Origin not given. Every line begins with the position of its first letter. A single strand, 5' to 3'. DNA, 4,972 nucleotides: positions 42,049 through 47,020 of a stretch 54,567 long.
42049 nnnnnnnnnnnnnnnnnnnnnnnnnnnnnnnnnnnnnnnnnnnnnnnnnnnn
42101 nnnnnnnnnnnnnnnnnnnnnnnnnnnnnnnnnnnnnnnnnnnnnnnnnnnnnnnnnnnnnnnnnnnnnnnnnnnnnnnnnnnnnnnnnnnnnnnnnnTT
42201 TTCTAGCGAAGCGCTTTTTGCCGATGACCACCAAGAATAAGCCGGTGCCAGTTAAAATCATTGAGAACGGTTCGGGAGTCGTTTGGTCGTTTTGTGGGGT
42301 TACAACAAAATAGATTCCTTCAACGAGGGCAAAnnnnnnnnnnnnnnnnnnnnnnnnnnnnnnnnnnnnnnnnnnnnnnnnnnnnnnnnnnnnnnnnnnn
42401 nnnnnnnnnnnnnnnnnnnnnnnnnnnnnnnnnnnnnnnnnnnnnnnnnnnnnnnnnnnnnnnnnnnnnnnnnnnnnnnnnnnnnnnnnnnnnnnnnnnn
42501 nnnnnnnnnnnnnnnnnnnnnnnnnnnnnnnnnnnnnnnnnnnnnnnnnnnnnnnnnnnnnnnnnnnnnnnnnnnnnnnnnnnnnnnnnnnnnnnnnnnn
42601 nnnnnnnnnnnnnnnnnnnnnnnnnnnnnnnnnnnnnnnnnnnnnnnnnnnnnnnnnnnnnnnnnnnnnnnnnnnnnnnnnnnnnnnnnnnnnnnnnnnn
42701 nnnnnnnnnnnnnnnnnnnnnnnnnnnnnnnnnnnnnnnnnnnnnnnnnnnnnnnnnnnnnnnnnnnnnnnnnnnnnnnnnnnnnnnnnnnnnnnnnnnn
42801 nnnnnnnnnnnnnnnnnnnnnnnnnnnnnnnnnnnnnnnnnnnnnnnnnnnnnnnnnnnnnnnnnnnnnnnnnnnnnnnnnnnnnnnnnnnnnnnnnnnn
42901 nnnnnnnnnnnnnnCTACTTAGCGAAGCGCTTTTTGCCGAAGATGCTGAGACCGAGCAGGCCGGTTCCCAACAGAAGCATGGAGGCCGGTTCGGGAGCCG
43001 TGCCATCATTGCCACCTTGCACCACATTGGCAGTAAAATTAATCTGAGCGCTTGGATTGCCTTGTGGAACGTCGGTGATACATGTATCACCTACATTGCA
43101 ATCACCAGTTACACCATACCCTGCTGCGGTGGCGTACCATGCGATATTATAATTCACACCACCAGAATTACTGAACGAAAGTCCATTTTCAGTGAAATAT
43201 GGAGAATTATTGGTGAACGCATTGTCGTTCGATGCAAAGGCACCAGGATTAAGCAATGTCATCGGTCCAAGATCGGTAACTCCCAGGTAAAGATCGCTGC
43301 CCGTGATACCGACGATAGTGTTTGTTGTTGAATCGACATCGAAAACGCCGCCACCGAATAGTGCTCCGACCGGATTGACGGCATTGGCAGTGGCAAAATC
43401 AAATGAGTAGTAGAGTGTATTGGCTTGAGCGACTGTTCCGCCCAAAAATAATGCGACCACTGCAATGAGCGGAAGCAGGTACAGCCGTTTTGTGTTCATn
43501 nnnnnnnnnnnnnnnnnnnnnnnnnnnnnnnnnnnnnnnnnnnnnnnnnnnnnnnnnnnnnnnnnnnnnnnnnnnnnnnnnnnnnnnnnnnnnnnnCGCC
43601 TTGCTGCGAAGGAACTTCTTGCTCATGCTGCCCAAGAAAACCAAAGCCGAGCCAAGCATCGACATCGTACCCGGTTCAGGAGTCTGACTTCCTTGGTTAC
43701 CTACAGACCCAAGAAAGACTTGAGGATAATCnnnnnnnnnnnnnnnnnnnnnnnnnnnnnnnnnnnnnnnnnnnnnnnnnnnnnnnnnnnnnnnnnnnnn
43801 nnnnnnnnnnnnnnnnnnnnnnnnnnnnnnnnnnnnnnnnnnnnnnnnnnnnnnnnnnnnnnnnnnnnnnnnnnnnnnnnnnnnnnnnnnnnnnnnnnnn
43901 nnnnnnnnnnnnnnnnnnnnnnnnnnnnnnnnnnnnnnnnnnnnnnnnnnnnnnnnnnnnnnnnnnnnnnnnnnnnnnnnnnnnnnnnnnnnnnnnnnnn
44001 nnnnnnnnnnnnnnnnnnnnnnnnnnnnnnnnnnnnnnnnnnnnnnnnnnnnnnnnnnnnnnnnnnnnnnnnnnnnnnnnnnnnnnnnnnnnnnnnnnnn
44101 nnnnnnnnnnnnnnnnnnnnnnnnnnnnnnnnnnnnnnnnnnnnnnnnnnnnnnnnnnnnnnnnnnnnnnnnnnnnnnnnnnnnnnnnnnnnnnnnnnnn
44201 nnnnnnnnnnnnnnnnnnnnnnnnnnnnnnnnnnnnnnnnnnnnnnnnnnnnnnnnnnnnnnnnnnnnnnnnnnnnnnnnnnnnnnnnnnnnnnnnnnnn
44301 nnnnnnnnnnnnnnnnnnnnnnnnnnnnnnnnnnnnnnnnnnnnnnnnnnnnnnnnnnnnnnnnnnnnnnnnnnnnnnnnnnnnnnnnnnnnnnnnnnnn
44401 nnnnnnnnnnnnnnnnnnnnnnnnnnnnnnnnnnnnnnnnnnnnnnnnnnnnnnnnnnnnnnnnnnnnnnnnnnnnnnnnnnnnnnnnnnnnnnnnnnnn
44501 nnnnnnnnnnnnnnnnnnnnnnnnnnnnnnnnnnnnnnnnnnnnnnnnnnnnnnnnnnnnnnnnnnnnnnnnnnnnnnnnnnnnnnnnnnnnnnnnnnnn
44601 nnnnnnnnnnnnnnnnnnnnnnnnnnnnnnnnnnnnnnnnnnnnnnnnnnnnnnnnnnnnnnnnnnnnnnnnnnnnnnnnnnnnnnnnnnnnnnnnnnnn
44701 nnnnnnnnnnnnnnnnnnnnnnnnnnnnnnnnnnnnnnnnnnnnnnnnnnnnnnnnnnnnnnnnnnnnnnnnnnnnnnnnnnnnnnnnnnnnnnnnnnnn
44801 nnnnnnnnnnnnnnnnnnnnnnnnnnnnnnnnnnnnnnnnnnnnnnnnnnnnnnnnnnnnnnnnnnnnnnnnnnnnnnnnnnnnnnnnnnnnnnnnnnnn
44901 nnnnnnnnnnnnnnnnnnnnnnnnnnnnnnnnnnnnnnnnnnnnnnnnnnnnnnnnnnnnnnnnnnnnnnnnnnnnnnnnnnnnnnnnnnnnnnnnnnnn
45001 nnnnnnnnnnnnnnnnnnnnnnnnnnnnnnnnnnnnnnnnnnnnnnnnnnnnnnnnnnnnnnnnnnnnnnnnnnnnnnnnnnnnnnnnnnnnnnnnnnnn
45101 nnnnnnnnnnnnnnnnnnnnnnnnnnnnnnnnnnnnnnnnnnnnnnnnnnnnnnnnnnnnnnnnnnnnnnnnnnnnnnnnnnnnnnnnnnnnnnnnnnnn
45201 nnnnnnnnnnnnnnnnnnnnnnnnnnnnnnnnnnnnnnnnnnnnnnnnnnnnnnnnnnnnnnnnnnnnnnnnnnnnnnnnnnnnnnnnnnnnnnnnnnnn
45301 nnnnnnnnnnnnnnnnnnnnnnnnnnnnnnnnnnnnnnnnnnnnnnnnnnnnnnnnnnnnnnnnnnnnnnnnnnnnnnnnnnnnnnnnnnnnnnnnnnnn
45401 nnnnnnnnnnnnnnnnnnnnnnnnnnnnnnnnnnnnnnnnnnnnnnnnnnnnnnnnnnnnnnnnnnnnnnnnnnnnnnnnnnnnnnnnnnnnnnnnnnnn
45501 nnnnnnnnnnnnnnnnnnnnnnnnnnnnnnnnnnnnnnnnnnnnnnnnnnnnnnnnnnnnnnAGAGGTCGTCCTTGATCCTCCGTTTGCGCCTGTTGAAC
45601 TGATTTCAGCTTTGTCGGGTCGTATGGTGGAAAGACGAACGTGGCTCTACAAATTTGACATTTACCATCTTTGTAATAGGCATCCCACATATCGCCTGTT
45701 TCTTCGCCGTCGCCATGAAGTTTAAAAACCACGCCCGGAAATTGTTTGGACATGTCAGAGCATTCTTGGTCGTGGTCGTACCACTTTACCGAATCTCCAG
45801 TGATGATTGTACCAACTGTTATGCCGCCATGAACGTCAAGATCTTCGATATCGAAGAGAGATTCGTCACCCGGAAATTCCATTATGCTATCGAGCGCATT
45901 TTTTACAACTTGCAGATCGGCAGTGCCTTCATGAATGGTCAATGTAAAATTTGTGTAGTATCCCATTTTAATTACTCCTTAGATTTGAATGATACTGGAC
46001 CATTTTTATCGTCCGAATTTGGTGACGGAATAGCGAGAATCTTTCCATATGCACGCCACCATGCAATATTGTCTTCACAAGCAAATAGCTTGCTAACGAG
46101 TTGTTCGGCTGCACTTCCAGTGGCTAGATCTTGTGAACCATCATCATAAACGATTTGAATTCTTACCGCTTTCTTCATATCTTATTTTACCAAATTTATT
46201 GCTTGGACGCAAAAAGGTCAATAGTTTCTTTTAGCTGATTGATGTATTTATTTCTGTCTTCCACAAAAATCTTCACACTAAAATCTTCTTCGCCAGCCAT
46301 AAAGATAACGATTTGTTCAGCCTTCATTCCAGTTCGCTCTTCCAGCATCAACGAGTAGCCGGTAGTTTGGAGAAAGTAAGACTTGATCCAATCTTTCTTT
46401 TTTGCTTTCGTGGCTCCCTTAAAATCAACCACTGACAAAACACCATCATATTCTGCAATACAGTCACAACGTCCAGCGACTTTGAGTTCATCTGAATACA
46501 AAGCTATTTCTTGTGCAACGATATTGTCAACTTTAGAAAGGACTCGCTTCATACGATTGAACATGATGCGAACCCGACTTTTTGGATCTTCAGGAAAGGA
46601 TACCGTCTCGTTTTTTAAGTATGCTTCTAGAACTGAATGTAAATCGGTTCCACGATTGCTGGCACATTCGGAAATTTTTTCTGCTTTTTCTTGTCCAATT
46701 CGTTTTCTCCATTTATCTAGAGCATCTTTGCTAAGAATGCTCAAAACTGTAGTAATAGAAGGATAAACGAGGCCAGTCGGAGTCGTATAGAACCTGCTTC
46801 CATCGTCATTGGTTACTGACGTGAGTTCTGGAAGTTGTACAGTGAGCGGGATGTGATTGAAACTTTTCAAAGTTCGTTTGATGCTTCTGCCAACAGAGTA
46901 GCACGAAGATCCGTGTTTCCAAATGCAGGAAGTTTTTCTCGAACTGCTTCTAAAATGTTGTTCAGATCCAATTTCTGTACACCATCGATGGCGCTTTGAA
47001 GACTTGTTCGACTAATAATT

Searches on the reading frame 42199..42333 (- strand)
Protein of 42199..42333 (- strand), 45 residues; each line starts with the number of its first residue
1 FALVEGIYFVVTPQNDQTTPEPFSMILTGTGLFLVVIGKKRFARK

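Call 71: search_protein_families(library=ncbifam, proteins=[window:42199-42333:-], max_evalue=1)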
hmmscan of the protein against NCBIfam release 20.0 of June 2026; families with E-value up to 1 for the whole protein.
seq(45 aa): 3 families
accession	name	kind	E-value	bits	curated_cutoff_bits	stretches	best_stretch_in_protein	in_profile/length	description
TIGR02595.1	PEP_CTERM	domain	0.012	16.4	16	1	19-41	1-22/24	PEP-CTERM sorting domain-containing protein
NF038129.1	PEP_NF038129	equivalog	0.074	12.9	65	1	16-41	168-193/194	NF038129 family PEP-CTERM protein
NF041927.1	Xrt_dep_XDP1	equivalog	0.11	12.4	125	1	7-41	206-242/242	exosortase-dependent surface protein XDP1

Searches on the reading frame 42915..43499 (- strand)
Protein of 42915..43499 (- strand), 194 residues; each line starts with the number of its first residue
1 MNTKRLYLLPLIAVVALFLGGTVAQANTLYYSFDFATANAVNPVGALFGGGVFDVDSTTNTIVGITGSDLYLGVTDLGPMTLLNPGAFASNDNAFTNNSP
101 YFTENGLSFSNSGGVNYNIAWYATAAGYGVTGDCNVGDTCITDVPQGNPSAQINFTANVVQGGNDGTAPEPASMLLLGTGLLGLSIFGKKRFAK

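Call 33: search_protein_families(library=ncbifam, proteins=[window:42915-43499:-], max_evalue=0.01)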
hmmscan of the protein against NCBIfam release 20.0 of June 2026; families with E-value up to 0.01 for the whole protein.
window:42915-43499:- (194 aa): 4 families
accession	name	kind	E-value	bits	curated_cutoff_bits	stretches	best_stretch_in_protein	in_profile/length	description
NF038125.1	PEP_CTERM_THxN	subfamily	8.3e-05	22.3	85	1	135-190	193-245/246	THxN family PEP-CTERM protein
TIGR02595.1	PEP_CTERM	domain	0.00089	19.9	16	1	168-191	1-23/24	PEP-CTERM sorting domain-containing protein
TIGR03370.1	VPLPA-CTERM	domain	0.0016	18.4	25.35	1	171-186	4-19/25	VPLPA-CTERM sorting domain-containing protein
NF041538.1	PEP_EDSA_1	subfamily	0.0016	18.2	100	1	168-191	284-307/307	EDSAP-1 family PEP-CTERM protein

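Call 46: search_protein_families(library=phrogs, proteins=[window:42915-43499:-], max_evalue=0.01)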
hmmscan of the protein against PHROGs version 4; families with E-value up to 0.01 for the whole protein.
window:42915-43499:- (194 aa): 0 families

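Call 57: find_related_loci(query=window:42915-43499:-, collection=viral_contigs, flank=10000)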
Query window:42915-43499:- (194 aa) in viral_contigs; peptide patterns used: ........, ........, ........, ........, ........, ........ (x = any residue, [..] = any of these).
7 stretches matched a pattern, but none encodes a relative of the query by tblastn (E <= 1e-3).

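Call 83: search_dna_similar(query=window:42915-43499:-, collection=phages, mode=protein, max_evalue=0.01)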
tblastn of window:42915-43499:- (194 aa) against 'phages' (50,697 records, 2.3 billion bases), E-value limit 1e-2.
No match.

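Call 94: search_protein_families(library=pfam, proteins=[window:42915-43499:-], max_evalue=0.01)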
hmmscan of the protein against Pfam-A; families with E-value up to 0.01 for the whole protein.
window:42915-43499:- (194 aa): 1 family
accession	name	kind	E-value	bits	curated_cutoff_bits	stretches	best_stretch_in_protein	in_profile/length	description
PF07589.16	PEP-CTERM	-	8.9e-06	26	20.7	1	168-187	2-22/24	PEP-CTERM motif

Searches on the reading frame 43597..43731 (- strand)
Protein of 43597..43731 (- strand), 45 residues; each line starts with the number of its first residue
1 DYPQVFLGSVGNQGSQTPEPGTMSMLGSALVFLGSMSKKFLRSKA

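Call 71: search_protein_families(library=ncbifam, proteins=[window:43597-43731:-], max_evalue=1)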
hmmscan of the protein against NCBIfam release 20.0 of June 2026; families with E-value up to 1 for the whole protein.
seq(45 aa): 7 families
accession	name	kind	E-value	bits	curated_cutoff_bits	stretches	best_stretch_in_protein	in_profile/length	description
NF033554.9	floc_PepA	equivalog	0.0042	16.9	80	1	16-38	236-258/261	flocculation-associated PEP-CTERM protein PepA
TIGR02595.1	PEP_CTERM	domain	0.0053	17.5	16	1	17-35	1-19/24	PEP-CTERM sorting domain-containing protein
NF041538.1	PEP_EDSA_1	subfamily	0.0053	16.5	100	1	17-38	284-305/307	EDSAP-1 family PEP-CTERM protein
NF033947.0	PEP-cistern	hypoth_equivalog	0.0072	16.1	60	1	10-39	166-195/195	cistern family PEP-CTERM protein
NF038125.1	PEP_CTERM_THxN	subfamily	0.0089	15.6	85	1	17-38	223-244/246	THxN family PEP-CTERM protein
NF038124.1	PEP_CTERM_TLD_A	exception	0.15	11.6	100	1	16-38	210-232/235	PEP_CTERM-anchored TLD domain-containing protein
NF038118.1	PEP_CTERM_CCXG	equivalog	0.19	11.4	90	1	14-38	173-197/199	CCXG family PEP-CTERM protein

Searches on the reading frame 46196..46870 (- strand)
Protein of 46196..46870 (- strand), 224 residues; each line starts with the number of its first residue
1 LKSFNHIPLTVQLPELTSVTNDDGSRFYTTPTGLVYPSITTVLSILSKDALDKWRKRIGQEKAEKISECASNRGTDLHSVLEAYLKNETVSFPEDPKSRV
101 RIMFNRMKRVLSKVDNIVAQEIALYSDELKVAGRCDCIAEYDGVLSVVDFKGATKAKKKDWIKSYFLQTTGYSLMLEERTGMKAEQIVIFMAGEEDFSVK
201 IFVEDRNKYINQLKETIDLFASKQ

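Call 33: search_protein_families(library=ncbifam, proteins=[window:46196-46870:-], max_evalue=0.01)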
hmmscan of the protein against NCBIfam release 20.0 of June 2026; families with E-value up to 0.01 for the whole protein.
window:46196-46870:- (224 aa): 2 families
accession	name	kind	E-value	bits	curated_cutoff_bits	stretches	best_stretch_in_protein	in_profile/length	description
TIGR00372.1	cas4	equivalog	1.5e-08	34.7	65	1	114-215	51-149/180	CRISPR-associated protein Cas4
NF049935.1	cas4g_cas1g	exception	2.5e-06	26.2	560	1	113-212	57-157/546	CRISPR-associated endonuclease Cas4g/Cas1g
